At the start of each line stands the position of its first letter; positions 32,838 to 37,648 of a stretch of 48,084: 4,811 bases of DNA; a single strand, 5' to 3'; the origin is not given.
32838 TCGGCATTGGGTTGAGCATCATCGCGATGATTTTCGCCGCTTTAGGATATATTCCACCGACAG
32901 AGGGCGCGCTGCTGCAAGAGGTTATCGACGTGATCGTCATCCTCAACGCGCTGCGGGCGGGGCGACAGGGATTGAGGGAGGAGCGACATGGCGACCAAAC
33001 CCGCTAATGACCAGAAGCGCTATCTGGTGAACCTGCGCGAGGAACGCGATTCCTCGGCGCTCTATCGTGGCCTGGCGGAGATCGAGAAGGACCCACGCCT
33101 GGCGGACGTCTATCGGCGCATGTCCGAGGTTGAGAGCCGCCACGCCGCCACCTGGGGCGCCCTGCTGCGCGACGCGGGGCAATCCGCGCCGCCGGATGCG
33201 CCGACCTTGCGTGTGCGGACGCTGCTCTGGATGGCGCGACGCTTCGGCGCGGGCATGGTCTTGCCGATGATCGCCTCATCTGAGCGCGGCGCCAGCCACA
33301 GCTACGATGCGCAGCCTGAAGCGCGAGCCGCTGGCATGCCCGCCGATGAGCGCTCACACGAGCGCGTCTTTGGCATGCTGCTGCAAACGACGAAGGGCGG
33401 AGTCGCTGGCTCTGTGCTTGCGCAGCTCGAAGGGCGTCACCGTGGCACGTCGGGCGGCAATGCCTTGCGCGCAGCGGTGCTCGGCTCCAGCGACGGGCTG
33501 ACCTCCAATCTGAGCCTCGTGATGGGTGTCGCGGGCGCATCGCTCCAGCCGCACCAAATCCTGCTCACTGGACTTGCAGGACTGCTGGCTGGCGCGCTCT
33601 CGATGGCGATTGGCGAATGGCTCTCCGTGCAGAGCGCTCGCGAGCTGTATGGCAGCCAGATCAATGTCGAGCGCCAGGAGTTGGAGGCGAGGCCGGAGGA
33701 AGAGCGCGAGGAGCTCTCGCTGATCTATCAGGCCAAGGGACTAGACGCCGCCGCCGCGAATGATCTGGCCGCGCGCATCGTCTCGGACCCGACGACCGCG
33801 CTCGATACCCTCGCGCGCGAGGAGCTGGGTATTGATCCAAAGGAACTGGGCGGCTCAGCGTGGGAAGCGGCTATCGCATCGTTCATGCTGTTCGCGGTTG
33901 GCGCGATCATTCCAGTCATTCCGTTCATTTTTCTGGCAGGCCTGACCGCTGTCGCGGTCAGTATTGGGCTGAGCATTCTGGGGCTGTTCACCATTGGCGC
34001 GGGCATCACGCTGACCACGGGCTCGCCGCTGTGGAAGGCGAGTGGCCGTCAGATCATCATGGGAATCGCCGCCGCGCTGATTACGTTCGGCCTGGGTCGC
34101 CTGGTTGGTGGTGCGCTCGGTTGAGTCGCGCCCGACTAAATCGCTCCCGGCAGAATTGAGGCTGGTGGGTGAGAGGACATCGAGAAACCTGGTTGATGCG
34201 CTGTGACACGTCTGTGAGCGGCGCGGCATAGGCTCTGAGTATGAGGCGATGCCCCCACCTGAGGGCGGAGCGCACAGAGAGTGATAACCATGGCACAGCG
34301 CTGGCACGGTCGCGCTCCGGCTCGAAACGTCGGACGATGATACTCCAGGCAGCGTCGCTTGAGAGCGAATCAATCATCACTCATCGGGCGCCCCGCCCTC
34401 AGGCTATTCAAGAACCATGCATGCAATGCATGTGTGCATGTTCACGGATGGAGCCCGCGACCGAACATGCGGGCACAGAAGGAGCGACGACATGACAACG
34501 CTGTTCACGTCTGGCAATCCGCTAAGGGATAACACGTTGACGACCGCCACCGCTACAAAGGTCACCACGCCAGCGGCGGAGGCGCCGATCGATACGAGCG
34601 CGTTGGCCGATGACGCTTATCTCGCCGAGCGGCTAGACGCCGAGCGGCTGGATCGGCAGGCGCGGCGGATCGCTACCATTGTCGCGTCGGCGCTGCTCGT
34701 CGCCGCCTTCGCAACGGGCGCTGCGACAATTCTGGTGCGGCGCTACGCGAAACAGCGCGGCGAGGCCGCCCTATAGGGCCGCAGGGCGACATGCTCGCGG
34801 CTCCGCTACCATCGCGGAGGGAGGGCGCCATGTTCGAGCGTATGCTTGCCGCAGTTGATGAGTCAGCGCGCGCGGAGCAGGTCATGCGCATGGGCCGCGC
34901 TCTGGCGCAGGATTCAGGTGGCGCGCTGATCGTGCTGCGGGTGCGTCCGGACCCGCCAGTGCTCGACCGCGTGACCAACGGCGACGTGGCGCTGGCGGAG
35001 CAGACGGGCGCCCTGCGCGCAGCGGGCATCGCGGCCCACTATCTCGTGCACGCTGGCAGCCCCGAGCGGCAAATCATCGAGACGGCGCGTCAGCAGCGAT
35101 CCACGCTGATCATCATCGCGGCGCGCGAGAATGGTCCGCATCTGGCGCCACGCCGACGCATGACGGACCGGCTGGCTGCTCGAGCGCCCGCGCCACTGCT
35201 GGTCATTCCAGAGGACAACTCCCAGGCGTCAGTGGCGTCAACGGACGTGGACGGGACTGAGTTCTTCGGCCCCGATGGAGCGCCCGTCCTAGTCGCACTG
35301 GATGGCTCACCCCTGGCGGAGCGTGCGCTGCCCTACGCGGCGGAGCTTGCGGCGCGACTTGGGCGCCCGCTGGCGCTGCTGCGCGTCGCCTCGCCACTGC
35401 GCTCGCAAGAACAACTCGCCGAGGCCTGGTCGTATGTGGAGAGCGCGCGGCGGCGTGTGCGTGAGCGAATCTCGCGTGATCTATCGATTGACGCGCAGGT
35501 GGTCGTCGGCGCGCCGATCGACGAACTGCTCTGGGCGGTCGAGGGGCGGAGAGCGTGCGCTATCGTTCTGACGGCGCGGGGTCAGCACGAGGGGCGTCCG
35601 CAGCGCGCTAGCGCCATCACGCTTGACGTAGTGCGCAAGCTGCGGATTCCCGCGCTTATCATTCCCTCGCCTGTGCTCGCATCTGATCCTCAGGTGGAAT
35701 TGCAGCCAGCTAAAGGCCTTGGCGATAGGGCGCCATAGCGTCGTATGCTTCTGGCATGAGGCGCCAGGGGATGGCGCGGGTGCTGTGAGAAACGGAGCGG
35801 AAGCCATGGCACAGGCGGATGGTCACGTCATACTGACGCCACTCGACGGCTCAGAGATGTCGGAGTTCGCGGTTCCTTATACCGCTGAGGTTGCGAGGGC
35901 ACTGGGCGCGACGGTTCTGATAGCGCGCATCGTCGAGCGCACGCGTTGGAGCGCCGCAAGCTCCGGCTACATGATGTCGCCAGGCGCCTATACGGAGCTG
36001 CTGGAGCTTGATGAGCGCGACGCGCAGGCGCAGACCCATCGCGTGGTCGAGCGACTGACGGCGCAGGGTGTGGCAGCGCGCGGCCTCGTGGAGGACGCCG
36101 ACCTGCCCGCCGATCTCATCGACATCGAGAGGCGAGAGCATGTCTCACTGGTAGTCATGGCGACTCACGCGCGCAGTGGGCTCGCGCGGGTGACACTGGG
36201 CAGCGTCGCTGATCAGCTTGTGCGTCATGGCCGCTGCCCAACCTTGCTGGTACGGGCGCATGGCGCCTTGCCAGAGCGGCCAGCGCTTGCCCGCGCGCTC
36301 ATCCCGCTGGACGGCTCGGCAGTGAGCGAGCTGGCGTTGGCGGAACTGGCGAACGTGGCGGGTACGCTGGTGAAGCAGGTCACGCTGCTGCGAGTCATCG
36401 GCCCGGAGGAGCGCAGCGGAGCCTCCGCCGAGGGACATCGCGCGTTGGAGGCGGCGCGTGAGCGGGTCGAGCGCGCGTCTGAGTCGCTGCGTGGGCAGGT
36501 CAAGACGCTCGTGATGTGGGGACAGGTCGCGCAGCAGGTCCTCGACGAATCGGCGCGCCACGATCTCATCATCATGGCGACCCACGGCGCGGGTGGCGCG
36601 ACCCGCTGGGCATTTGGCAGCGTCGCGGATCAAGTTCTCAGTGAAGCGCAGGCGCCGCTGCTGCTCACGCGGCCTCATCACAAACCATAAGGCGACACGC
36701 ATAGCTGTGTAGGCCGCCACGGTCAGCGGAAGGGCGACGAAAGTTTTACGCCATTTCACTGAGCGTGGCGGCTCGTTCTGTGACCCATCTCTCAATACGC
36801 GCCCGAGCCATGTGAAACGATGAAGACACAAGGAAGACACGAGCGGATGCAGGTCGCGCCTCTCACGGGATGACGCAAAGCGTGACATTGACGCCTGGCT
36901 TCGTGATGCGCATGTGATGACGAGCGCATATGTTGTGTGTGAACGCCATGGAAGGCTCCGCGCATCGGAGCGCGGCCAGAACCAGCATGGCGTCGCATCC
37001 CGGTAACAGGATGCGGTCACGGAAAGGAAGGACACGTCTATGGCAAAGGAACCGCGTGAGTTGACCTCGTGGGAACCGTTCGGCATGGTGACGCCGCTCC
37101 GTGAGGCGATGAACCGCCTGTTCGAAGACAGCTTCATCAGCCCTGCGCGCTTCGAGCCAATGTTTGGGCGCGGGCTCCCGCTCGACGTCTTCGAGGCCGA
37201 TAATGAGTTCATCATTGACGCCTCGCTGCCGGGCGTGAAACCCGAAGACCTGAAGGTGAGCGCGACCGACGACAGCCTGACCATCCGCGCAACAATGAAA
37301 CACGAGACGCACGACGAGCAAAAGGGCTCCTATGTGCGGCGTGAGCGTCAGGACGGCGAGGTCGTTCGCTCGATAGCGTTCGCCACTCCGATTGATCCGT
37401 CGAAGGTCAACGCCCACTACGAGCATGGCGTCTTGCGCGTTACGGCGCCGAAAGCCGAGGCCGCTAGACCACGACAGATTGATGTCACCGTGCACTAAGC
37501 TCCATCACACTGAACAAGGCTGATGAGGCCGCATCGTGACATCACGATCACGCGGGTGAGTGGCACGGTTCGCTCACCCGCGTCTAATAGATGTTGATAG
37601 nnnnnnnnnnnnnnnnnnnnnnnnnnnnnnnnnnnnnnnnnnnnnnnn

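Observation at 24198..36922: Conserved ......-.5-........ composite box shared by the hsp20 and USP-1 promoters, with extra exact copies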

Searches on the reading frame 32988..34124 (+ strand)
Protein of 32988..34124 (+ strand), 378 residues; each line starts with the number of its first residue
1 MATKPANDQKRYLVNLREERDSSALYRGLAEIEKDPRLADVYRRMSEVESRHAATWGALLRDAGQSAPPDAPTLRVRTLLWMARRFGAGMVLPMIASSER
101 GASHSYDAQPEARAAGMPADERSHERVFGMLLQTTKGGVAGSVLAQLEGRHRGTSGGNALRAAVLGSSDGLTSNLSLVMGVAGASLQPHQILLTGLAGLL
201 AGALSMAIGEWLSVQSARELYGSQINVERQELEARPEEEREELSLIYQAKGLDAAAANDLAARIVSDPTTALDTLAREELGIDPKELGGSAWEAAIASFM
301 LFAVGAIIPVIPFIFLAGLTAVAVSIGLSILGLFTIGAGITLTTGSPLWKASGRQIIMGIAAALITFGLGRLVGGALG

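Call 10: search_protein_families(library=pfam, proteins=[window:32988-34124:+])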
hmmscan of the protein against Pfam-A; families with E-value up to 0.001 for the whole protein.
window:32988-34124:+ (378 aa): 2 families
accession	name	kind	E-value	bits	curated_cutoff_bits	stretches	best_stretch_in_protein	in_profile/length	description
PF01988.24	VIT1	-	1.3e-67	228.1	28.1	1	160-371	1-214/214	VIT family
PF02915.23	Rubrerythrin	-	0.00087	20.1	22.8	0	16-128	7-133/137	Rubrerythrin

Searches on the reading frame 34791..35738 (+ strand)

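Call 9: search_protein_families(library=pfam, proteins=[window:34791-35738:+])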
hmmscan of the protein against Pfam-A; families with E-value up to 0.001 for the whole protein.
window:34791-35738:+ (315 aa): 1 family
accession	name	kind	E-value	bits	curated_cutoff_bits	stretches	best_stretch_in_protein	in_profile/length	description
PF00582.32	Usp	-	1.6e-26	94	24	2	166-292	5-141/141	Universal stress protein family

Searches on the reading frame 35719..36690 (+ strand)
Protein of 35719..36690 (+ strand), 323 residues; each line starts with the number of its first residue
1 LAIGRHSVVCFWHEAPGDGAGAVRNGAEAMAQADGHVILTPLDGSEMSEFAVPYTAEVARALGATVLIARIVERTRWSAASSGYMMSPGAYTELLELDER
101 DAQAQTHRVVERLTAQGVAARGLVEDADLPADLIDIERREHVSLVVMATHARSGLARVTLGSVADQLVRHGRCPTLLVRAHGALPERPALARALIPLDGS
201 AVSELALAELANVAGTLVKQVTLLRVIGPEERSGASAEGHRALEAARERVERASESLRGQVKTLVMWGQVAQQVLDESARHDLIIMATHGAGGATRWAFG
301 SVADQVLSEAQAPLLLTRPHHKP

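Call 9: search_protein_families(library=pfam, proteins=[window:35719-36690:+])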
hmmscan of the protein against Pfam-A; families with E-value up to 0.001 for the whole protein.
window:35719-36690:+ (323 aa): 1 family
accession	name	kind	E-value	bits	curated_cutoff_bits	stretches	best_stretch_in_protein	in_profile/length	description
PF00582.32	Usp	-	1.3e-37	130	24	2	38-179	5-141/141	Universal stress protein family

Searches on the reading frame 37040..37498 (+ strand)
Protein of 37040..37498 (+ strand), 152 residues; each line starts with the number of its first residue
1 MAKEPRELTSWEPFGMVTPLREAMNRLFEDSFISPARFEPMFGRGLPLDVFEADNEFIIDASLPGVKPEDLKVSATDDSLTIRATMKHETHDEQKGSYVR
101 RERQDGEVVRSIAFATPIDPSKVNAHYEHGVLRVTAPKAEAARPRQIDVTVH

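Call 10: search_protein_families(library=pfam, proteins=[window:37040-37498:+])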
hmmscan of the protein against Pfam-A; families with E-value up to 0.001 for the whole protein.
window:37040-37498:+ (152 aa): 2 families
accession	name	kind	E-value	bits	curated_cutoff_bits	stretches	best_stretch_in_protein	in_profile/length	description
PF00011.27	HSP20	-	3e-19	69.4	20.8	1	50-150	2-102/102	Hsp20/alpha crystallin family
PF17886.7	ArsA_HSP20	-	0.00017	21.5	22.5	1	54-134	1-61/63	HSP20-like domain found in ArsA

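Call 11: find_related_loci(query=window:37040-37498:+, collection=genome_contigs, flank=3000)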
Query window:37040-37498:+ (152 aa) in genome_contigs; peptide patterns used: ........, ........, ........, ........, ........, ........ (x = any residue, [..] = any of these).
294 stretches matched a pattern; 6 encode a relative of the query (tblastn E <= 1e-3); 6 distinct loci.
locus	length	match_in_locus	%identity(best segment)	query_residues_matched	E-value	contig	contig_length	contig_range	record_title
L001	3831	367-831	77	1-152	7e-81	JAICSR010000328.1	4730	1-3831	MAG: Ktedonobacterales bacterium isolate GZL_HYHR_2_bin.65 k141_2436314_length_4730_cov_14.9675, whole genome shotgun se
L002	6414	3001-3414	40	11-150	1e-29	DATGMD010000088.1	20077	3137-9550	MAG TPA_asm: Chloroflexota bacterium isolate SMAG_U9903 k141_514714, whole genome shotgun sequence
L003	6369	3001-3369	34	19-149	4e-20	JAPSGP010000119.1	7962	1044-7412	MAG: Acidimicrobiia bacterium isolate BS_bin.037 NODE_2079_length_7962_cov_2.227441, whole genome shotgun sequence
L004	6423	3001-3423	32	5-151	3e-19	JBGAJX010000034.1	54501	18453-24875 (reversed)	MAG: Marmoricola sp. isolate MAG_AAO_H125.61 AAOH125-61_opera_contig_1645, whole genome shotgun sequence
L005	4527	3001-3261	41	49-138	6e-15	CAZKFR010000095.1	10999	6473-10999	MAG TPA_asm: uncultured Rhodothermaceae bacterium isolate SRP162660_co1_314 genome assembly, contig: NODE_4685_length_10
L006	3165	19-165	45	101-149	2e-12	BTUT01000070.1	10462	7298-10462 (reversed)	MAG: Acidimicrobiia bacterium AMX-MBFR-46 DNA, sequence070, whole genome shotgun sequence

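Call 17: find_encoding_contigs(protein=window:37040-37498:+, flank=10000, max_places=10)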
Protein window:37040-37498:+ (152 aa): 2 contigs read that carry it; 2 places shown.
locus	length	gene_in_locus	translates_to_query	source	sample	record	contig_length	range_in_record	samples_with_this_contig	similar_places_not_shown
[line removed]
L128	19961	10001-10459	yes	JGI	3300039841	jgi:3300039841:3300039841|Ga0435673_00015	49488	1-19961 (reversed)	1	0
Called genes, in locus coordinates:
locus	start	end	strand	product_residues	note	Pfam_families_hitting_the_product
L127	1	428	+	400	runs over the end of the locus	PF07992:Pyr_redox_2, PF21706:FCSD_central (faint)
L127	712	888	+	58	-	-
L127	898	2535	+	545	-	PF00033:Cytochrome_B (weak), PF13631:Cytochrom_B_N_2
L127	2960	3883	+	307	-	PF00582:Usp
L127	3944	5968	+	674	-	PF00122:E1-E2_ATPase, PF00702:Hydrolase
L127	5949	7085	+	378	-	PF01988:VIT1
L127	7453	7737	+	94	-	-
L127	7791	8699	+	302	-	PF00582:Usp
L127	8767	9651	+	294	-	PF00582:Usp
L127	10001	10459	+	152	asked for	PF00011:HSP20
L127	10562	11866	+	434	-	PF00582:Usp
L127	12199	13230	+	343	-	PF00657:Lipase_GDSL, PF13472:Lipase_GDSL_2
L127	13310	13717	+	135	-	-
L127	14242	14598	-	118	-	PF00076:RRM_1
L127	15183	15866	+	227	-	-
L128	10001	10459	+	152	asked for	PF00011:HSP20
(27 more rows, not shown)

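Call 22: find_homologous_proteins(query=window:37040-37498:+, max_evalue=1e-20)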
Query window:37040-37498:+ (152 aa): 694 proteins with E <= 1e-20 among 899 candidates; the best 120 are listed.
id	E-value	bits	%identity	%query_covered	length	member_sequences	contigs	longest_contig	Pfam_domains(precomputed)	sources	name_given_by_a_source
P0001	2.1e-95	334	100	100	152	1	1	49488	PF00011.28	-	-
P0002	1.2e-78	280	82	100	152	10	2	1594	PF00011.28,PF17886.8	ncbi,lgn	-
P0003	2.5e-75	269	76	100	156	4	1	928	PF00011.28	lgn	-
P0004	2.3e-74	266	76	100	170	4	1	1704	PF27746.1,PF00011.28,PF17886.8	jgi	jgi:HSP20 family protein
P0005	6.3e-74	265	77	100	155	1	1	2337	PF00011.28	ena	-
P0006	7.0e-74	265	75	100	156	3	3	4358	PF00011.28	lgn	-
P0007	8.2e-73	261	77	100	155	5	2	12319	PF00011.28,PF17886.8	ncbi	-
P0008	1.7e-72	260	76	100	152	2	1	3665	PF27746.1,PF00011.28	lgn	-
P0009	4.3e-72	259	74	100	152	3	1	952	PF27746.1,PF00011.28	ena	-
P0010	7.7e-72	258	75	100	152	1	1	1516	PF00011.28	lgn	-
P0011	2.0e-71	257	72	100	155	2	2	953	PF00011.28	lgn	-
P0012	3.6e-71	256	72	100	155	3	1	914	PF00011.28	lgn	-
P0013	4.0e-71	256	73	100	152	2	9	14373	PF00011.28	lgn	-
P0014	5.3e-71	255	74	100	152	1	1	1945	PF00011.28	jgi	jgi:HSP20 family protein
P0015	1.3e-70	254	72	100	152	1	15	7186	PF00011.28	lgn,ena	-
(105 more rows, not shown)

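Call 23: find_encoding_contigs(protein=P0002, flank=3000, max_places=4)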
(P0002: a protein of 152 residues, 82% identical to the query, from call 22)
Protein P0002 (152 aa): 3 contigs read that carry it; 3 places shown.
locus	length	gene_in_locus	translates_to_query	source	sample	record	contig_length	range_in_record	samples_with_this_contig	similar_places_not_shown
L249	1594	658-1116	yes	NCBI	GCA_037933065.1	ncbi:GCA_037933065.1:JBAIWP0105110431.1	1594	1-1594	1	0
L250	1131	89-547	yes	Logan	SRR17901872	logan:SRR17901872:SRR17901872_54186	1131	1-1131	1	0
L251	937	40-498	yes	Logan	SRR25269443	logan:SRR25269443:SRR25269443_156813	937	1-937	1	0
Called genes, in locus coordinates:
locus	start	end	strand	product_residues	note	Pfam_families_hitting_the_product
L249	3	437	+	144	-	?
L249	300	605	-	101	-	-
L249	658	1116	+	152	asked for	PF00011:HSP20, PF17886:ArsA_HSP20 (weak)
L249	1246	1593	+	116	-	?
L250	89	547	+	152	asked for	PF00011:HSP20, PF17886:ArsA_HSP20 (weak)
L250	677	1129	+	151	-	?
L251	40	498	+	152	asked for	PF00011:HSP20, PF17886:ArsA_HSP20 (weak)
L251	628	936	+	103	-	?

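Call 24: find_encoding_contigs(protein=P0007, flank=8000, max_places=4)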
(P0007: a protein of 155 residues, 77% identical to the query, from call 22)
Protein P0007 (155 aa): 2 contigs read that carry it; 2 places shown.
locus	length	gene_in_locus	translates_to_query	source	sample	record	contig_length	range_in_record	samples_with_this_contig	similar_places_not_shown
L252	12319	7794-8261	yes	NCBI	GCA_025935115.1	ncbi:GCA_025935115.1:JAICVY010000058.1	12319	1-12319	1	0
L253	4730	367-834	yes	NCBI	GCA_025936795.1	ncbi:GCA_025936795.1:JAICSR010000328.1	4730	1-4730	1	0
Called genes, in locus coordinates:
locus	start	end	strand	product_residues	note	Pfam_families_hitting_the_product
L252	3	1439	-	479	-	?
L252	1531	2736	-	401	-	PF00871:Acetate_kinase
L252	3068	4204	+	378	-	PF01988:VIT1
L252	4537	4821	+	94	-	-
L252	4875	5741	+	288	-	PF00582:Usp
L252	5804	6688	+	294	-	PF00582:Usp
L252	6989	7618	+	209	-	-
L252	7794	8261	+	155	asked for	PF00011:HSP20, PF17886:ArsA_HSP20 (weak)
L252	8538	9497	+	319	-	PF00657:Lipase_GDSL, PF13472:Lipase_GDSL_2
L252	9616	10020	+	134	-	-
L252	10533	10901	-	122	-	PF00076:RRM_1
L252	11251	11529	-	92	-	PF01329:Pterin_4a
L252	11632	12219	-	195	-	PF05991:NYN_YacP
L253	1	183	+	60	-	?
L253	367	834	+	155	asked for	PF00011:HSP20, PF17886:ArsA_HSP20 (weak)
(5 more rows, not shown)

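Call 25: find_encoding_contigs(protein=P0013, flank=8000, max_places=4)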
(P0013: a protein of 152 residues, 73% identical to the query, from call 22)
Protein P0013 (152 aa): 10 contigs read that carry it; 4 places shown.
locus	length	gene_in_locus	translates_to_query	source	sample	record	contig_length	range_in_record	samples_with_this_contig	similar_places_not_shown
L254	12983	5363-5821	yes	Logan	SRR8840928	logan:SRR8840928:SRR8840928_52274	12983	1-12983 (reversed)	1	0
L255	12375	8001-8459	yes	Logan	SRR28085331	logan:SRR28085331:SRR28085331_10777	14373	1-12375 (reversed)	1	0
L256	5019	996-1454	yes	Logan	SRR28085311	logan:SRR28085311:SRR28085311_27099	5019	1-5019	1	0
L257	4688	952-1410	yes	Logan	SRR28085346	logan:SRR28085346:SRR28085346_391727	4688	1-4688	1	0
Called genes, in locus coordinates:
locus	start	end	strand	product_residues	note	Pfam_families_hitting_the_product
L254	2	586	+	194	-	?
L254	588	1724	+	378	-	PF01988:VIT1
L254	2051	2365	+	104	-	-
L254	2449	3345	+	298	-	PF00582:Usp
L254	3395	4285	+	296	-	PF00582:Usp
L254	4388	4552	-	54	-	-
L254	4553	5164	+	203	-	-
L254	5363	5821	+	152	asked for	PF00011:HSP20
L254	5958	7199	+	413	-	PF00582:Usp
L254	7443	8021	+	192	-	PF01872:RibD_C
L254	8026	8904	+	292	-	PF00165:HTH_AraC (weak), PF12833:HTH_18, PF00165:HTH_AraC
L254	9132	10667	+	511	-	PF00083:Sugar_tr (weak), PF07690:MFS_1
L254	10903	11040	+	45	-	-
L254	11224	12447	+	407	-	PF00871:Acetate_kinase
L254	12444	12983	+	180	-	?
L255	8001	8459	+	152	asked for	PF00011:HSP20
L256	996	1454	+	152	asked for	PF00011:HSP20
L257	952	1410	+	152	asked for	PF00011:HSP20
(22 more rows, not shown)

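Call 26: find_encoding_contigs(protein=P0015, flank=8000, max_places=4)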
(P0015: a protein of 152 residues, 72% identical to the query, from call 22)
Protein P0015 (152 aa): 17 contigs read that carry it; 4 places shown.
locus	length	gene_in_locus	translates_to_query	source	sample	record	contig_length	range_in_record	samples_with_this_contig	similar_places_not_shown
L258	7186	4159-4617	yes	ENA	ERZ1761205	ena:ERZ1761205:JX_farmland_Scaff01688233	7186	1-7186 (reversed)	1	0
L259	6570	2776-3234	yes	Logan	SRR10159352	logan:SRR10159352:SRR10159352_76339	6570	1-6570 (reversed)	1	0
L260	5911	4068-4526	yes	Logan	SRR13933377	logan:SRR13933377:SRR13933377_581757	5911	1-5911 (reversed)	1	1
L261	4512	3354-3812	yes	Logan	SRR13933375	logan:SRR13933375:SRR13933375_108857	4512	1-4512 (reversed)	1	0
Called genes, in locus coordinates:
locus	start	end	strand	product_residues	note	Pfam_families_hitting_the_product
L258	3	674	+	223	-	?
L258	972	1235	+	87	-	-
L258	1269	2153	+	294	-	PF00582:Usp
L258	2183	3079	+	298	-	PF00582:Usp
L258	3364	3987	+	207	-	-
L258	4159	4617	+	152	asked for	PF00011:HSP20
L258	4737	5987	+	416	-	PF00582:Usp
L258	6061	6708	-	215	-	-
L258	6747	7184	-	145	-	?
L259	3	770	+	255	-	?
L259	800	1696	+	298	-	PF00582:Usp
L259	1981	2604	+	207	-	-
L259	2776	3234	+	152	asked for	PF00011:HSP20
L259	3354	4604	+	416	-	PF00582:Usp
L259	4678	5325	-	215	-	-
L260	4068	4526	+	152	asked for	PF00011:HSP20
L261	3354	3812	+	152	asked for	PF00011:HSP20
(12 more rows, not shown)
